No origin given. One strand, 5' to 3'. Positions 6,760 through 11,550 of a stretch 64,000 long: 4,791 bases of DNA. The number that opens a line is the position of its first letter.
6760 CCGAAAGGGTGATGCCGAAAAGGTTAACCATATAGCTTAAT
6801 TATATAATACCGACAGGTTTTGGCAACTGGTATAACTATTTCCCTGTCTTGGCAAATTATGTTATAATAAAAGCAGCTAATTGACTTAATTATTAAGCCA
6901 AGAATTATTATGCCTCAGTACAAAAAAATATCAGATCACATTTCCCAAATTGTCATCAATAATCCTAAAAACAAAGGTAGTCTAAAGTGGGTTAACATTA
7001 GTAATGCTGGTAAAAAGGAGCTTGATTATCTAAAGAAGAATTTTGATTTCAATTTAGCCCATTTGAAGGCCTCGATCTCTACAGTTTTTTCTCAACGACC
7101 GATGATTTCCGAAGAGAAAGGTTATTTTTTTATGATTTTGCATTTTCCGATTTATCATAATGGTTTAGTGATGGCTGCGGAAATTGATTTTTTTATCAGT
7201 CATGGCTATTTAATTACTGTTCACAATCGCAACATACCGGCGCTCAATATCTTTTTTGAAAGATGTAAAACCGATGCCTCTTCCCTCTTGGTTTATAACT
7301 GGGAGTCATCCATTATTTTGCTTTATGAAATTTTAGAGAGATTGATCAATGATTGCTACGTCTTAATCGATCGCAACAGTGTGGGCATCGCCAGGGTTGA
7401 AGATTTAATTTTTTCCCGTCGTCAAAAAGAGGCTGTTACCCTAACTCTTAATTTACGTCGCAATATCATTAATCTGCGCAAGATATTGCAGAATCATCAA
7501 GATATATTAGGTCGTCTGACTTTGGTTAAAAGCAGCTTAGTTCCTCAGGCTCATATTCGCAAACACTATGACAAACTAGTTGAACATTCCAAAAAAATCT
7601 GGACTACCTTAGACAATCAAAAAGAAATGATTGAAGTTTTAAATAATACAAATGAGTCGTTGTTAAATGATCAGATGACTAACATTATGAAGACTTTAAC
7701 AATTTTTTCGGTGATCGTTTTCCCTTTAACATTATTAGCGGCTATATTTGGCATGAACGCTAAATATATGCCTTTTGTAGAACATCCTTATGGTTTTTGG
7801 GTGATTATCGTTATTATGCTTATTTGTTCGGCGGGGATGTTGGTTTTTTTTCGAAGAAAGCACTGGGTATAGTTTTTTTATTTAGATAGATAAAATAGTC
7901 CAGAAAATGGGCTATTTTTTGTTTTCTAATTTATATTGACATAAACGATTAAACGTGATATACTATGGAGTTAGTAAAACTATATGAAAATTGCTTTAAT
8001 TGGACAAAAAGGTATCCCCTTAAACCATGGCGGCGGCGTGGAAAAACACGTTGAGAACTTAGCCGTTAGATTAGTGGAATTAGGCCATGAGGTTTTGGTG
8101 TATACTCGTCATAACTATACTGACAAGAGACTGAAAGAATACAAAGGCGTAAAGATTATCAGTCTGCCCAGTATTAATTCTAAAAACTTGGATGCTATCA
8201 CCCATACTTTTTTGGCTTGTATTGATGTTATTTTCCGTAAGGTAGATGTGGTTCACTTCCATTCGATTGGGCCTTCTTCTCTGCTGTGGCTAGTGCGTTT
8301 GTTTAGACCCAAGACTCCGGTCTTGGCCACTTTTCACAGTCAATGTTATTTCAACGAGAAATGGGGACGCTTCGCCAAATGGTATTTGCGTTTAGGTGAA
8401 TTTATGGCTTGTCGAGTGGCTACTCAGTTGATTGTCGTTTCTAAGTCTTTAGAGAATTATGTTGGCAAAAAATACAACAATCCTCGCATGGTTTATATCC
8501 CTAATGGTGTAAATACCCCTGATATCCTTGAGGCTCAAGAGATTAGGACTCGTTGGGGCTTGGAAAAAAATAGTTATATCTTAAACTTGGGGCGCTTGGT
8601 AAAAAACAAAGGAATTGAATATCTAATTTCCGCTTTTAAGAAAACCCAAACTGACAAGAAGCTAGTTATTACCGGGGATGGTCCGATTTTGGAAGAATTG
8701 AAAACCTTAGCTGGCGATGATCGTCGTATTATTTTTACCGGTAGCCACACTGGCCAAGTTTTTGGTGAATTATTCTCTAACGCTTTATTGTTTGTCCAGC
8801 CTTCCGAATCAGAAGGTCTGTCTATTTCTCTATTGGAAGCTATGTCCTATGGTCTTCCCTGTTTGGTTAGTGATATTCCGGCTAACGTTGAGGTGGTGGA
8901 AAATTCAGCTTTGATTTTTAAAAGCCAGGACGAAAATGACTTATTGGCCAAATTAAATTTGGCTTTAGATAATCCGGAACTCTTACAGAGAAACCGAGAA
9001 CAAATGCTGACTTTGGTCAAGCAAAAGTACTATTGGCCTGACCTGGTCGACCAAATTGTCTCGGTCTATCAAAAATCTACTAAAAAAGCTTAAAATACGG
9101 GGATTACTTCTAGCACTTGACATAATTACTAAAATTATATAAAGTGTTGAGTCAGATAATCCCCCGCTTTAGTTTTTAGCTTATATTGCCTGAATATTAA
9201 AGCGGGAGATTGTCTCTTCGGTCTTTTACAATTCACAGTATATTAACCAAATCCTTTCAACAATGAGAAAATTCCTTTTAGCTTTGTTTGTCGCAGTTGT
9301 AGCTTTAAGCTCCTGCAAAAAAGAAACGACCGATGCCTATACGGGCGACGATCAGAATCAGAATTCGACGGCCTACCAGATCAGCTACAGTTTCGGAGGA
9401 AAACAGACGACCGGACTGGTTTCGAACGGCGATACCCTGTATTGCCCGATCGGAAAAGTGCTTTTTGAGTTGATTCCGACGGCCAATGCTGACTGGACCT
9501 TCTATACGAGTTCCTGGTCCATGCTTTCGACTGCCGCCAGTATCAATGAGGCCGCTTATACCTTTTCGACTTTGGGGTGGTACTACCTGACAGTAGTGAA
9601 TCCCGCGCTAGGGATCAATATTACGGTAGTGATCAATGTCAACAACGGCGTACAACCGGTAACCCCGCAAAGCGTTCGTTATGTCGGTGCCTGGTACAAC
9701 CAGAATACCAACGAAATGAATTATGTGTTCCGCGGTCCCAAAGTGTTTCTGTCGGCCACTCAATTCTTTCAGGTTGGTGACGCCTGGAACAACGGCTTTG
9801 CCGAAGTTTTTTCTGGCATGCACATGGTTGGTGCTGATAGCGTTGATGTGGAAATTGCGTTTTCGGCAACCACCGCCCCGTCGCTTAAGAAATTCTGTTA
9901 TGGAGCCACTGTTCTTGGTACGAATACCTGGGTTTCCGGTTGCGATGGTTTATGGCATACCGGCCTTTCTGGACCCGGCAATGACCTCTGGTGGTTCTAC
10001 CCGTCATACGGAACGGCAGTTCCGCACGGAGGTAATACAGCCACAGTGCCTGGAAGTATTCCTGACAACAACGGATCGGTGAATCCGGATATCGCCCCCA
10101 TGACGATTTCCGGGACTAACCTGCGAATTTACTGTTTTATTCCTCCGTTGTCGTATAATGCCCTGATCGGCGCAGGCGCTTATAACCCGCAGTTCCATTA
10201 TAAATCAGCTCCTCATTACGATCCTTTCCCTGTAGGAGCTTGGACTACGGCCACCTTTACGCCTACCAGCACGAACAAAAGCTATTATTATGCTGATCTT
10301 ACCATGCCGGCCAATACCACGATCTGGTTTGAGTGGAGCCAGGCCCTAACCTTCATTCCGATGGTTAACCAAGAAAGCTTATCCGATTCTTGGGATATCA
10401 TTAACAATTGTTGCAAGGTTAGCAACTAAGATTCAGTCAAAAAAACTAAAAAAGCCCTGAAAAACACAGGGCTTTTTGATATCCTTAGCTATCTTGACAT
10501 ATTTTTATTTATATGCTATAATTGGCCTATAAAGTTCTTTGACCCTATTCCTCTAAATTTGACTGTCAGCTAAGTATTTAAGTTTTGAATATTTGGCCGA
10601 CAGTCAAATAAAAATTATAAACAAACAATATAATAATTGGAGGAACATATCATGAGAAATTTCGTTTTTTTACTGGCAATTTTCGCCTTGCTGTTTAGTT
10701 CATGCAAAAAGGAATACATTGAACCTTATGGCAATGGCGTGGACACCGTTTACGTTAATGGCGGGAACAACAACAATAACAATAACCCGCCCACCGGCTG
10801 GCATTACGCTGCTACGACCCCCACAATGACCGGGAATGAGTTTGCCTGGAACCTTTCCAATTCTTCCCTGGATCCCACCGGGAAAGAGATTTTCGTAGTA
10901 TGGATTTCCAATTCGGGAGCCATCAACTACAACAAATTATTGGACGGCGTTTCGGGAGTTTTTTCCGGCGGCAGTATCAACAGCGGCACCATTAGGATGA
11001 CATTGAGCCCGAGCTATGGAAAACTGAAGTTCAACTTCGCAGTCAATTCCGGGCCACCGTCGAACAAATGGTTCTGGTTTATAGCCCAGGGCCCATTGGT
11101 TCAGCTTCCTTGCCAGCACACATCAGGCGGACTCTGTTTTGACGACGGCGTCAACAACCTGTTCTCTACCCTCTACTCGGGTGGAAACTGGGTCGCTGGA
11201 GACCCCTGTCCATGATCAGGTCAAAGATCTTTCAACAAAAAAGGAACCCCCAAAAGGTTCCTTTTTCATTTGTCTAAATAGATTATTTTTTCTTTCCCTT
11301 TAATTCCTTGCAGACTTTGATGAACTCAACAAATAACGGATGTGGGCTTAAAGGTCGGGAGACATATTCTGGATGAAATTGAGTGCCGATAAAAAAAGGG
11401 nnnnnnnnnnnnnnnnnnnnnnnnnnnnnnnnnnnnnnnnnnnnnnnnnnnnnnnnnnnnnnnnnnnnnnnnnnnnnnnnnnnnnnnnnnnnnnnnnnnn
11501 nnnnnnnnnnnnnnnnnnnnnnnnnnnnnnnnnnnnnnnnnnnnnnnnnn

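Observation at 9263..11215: GC-rich two-gene insert encoding Bacteroidetes-style lipoproteins in an otherwise AT-rich genome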

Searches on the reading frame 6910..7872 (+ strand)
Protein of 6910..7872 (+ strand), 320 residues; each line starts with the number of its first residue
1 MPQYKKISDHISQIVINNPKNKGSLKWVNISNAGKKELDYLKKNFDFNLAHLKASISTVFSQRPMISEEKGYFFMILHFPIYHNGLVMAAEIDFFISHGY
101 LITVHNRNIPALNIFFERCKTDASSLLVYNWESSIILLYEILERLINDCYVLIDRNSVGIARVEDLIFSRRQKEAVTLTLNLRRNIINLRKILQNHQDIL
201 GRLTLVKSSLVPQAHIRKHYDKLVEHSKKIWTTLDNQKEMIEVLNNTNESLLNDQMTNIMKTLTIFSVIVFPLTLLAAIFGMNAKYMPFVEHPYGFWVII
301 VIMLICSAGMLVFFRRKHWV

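Call 5: search_protein_families(library=pfam, proteins=[window:6910-7872:+], max_evalue=0.1)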
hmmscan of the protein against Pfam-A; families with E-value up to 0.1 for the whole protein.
window:6910-7872:+ (320 aa): 2 families
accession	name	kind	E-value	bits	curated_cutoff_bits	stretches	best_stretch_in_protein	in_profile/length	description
PF01544.23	CorA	-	1.9e-48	165.7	27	1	24-316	3-292/292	CorA-like Mg2+ transporter protein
PF20990.2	DUF2207_C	-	0.00022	21.5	33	1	218-314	95-186/247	Predicted membrane protein (DUF2207) C-terminal domain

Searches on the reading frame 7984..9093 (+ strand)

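Call 5: search_protein_families(library=pfam, proteins=[window:7984-9093:+], max_evalue=0.1)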
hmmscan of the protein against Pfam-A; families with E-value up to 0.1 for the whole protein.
window:7984-9093:+ (369 aa): 9 families
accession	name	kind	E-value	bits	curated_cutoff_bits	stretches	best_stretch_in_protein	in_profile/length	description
PF00534.26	Glycos_transf_1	-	1.8e-29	102.9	26.4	1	185-339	3-167/172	Glycosyl transferases group 1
PF13439.12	Glyco_transf_4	-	4.3e-26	92.4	28.5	1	17-178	2-168/170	Glycosyltransferase Family 4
PF13692.12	Glyco_trans_1_4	-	2.5e-25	89.8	27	1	198-329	3-141/142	Glycosyl transferases group 1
PF13579.12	Glyco_trans_4_4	-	1.2e-16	61.9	29.7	1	17-175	1-158/158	Glycosyl transferase 4-like domain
PF20706.3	GT4-conflict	-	6.1e-07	29.2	26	1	164-297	169-312/385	Family 4 Glycosyltransferase in conflict systems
PF09314.17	DUF1972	-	1.1e-06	28.8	25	1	3-176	4-185/186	Domain of unknown function (DUF1972)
PF13524.12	Glyco_trans_1_2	-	0.0077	16.6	25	1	248-358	28-142/144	Glycosyl transferase-like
PF01973.23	MptE-like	-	0.031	14.5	34.6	0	197-254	2-57/171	6-hydroxymethylpterin diphosphokinase MptE-like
PF17921.7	Integrase_H2C2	-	0.053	14.1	25.5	0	337-362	22-47/59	Integrase zinc binding domain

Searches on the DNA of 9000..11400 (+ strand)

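Call 44: search_rna_families(source=window, start=9000, end=11400, threshold=evalue, max_evalue=1)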
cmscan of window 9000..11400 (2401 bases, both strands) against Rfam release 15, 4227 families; matches with E-value up to 1: 6.
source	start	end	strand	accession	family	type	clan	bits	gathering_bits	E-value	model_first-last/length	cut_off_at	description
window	10439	10504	-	RF01770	rimP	Cis-reg; leader;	-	28.8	47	0.051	1-102/102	no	Gammaprotebacteria rimP leader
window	11237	11294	-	RF02427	SpF10_sRNA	Gene; sRNA;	-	28.4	60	0.0092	1-57/57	no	Streptococcus sRNA SpF10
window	10410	10510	+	RF01770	rimP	Cis-reg; leader;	-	26.8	47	0.14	1-102/102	no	Gammaprotebacteria rimP leader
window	11234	11294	-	RF01859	Phe_leader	Cis-reg; leader;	-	24.6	55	0.35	1-125/125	no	Phenylalanine leader peptide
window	10449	10477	+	RF00125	IS128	Gene; sRNA;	-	18.7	80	0.83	167-195/209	no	IS128 RNA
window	10560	10641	+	RF02671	Ysr35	Gene; sRNA;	-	13.3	428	0.81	1-339/339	no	Yersinia sRNA 35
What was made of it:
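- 10548..10613 (+): Conserved LipoB leader RNA motif. It consists of the anti-SD UUCCUC (10548-10553) and a 23-pair hairpin (10558-10608). There is no Rfam match (call 44).
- On Known cis-regulatory RNA family (Rfam 15): The best hit overlapping the leader is Ysr35 at 13 bits against a gathering score of 428 (call 44).
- Closest known: SD-sequestering mRNA leaders. Different: This is a new sequence family, absent from Rfam 15 (call 44).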

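Call 74: build_rna_model(alignment_id=A10, structure=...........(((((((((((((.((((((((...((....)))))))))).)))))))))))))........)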
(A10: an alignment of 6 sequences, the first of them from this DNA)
Model R1 built from alignment A10 (6 sequences, 74 columns); structure: as given.
model positions 67; base pairs 23; branch points 0; effective number of sequences 3.85; information 0.838 bits per position. Calibrated on 0.2 Mb of random sequence (short: E-values are rough).
structure used (alignment columns):
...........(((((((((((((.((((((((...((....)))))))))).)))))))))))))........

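Call 75: search_with_rna_model(model_id=R1, sources=[window, L001, L002, L004, L006, L007, L009, L010, L011, L012, L013], max_evalue=1, show_alignments=3)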
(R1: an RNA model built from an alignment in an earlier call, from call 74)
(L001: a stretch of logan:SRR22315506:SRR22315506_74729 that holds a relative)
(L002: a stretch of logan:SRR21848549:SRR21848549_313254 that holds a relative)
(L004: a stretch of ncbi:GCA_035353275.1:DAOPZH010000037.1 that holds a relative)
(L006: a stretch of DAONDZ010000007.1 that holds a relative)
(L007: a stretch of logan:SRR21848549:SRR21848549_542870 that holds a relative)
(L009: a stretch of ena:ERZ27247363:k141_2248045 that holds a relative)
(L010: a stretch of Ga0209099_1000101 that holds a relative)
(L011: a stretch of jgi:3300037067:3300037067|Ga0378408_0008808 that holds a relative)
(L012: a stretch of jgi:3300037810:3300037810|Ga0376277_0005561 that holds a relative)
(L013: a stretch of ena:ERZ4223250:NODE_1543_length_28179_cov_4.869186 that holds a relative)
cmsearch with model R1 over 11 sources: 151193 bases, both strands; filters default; matches with E-value up to 1: 18.
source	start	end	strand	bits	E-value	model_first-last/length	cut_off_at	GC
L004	111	177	+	82.1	2.1e-16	1-67/67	no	0.27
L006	111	177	+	82.1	2.1e-16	1-67/67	no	0.27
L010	167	233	+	82.1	2.1e-16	1-67/67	no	0.27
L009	6338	6410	+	72.1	5.2e-14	1-67/67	no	0.27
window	10548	10613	+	71.8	6.1e-14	1-67/67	no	0.3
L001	3749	3816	+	69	2.9e-13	1-67/67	no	0.31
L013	8345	8412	-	68.2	4.6e-13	1-67/67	no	0.29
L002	74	139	+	67.4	7e-13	1-67/67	no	0.3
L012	8377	8445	-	65.1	2.5e-12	1-67/67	no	0.26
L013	8341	8409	+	49.9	1.1e-08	1-67/67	no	0.29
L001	3756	3821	-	48.1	3e-08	1-67/67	no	0.27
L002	83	144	-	48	3.1e-08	1-67/67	no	0.27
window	10557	10618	-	46.2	8.4e-08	1-67/67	no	0.27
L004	121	172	-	44.6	2e-07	11-62/67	no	0.23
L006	121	172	-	44.6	2e-07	11-62/67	no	0.23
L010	177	228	-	44.6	2e-07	11-62/67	no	0.23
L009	6342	6412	-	44.3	2.4e-07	1-67/67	no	0.25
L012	8375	8435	+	31.5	0.00027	1-67/67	no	0.2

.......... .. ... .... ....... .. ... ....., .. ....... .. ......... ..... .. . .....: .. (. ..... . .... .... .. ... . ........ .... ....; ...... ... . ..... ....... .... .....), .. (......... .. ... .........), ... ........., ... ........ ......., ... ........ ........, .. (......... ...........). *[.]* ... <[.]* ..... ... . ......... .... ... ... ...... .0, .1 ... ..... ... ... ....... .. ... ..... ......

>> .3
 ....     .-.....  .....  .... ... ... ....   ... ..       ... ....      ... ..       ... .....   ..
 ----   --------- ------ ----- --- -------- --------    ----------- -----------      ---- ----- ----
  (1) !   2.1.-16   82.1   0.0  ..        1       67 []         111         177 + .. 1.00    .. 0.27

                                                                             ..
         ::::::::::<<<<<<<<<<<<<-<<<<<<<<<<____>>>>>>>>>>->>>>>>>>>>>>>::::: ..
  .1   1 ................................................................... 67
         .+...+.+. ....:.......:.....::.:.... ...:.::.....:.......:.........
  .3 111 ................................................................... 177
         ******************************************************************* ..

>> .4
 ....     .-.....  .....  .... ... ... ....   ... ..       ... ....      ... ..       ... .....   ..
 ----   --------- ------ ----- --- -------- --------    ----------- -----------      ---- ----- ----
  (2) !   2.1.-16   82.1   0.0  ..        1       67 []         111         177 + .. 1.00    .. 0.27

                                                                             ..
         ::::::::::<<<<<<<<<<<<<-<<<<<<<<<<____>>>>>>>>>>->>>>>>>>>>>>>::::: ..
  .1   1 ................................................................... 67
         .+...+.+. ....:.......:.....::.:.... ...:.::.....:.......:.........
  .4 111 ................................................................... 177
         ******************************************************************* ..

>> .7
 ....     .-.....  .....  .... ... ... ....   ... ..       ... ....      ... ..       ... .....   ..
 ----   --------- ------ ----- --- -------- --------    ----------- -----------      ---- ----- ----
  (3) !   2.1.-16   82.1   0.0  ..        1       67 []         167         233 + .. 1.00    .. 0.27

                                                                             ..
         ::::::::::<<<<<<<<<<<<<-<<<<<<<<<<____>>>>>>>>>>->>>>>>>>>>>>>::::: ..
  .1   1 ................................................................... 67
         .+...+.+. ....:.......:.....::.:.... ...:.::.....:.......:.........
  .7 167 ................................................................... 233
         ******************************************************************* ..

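Call 94: search_with_rna_model(model_id=R1, sources=[L014, L015, L016, L011], max_evalue=0.01, show_alignments=3)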
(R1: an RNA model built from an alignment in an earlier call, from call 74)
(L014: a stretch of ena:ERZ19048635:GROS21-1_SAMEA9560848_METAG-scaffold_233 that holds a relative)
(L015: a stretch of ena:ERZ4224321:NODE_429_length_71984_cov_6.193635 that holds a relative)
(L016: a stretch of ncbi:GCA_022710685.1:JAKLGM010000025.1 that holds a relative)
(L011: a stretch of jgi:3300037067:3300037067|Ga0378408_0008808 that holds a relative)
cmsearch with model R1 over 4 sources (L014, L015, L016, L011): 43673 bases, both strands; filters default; matches with E-value up to 0.01: 4.
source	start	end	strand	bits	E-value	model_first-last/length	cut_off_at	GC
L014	8367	8438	-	53.1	5.4e-10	1-67/67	no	0.26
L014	8366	8437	+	38.2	2e-06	1-67/67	no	0.25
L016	7006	7076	-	37.5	2.9e-06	1-67/67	no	0.31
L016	7002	7072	+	28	0.00054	1-67/67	no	0.28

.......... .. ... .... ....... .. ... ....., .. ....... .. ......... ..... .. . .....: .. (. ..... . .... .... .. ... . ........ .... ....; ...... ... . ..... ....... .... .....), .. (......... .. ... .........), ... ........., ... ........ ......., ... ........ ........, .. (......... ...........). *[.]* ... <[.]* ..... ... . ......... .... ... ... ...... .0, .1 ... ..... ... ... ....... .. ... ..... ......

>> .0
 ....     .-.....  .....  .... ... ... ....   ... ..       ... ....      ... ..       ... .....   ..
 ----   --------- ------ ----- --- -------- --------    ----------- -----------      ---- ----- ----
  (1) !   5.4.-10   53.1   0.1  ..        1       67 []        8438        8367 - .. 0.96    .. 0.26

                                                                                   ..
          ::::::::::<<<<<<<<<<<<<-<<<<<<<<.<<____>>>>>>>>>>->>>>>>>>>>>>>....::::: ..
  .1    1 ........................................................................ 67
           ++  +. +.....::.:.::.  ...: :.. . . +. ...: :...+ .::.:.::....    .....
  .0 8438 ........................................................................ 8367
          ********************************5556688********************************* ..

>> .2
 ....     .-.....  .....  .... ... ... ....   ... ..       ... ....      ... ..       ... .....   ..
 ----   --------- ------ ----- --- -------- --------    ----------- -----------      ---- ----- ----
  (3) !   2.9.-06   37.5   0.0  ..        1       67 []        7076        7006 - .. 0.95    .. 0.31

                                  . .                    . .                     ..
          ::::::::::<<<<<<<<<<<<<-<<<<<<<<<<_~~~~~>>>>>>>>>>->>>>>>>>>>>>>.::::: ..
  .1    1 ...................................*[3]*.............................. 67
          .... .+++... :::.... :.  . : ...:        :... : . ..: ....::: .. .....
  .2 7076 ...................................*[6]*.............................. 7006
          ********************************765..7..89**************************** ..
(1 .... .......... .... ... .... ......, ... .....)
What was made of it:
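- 10548..10613 (+): CM R1 finds the motif once per locus, including the untrained L014 and L016 (calls 75, 94).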

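Call 100: search_with_rna_model(model_id=R1, sources=[window, L001, L004, L009, L012, L013, L014, L015, L016], max_evalue=0.00001, make_alignment=true)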
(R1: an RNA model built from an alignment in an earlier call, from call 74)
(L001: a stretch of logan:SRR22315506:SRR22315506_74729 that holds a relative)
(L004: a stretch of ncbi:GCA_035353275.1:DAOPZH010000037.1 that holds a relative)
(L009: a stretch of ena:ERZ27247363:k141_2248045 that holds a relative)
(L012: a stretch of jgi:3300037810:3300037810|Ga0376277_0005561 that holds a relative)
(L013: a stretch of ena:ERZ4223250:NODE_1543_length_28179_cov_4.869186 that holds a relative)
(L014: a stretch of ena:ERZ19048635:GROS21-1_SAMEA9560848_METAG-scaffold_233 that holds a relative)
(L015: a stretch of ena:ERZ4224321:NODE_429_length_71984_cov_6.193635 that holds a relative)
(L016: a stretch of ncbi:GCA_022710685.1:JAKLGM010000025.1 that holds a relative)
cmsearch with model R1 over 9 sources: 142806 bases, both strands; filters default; matches with E-value up to 0.00001: 14.
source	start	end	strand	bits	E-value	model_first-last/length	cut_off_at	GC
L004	111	177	+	82.1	2e-16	1-67/67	no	0.27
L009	6338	6410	+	72.1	4.9e-14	1-67/67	no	0.27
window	10548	10613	+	71.8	5.8e-14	1-67/67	no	0.3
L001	3749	3816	+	69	2.7e-13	1-67/67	no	0.31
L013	8345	8412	-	68.2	4.3e-13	1-67/67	no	0.29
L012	8377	8445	-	65.1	2.3e-12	1-67/67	no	0.26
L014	8367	8438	-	53.1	1.8e-09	1-67/67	no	0.26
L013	8341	8409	+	49.9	1e-08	1-67/67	no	0.29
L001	3756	3821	-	48.1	2.8e-08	1-67/67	no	0.27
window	10557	10618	-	46.2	7.9e-08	1-67/67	no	0.27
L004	121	172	-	44.6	1.9e-07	11-62/67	no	0.23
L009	6342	6412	-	44.3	2.2e-07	1-67/67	no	0.25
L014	8366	8437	+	38.2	6.6e-06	1-67/67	no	0.25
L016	7006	7076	-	37.5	9.4e-06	1-67/67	no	0.31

Alignment A12: 14 matches aligned to the model, 82 columns, each read 5' to 3' on its own strand. Consensus structure (alignment columns), stored with it:
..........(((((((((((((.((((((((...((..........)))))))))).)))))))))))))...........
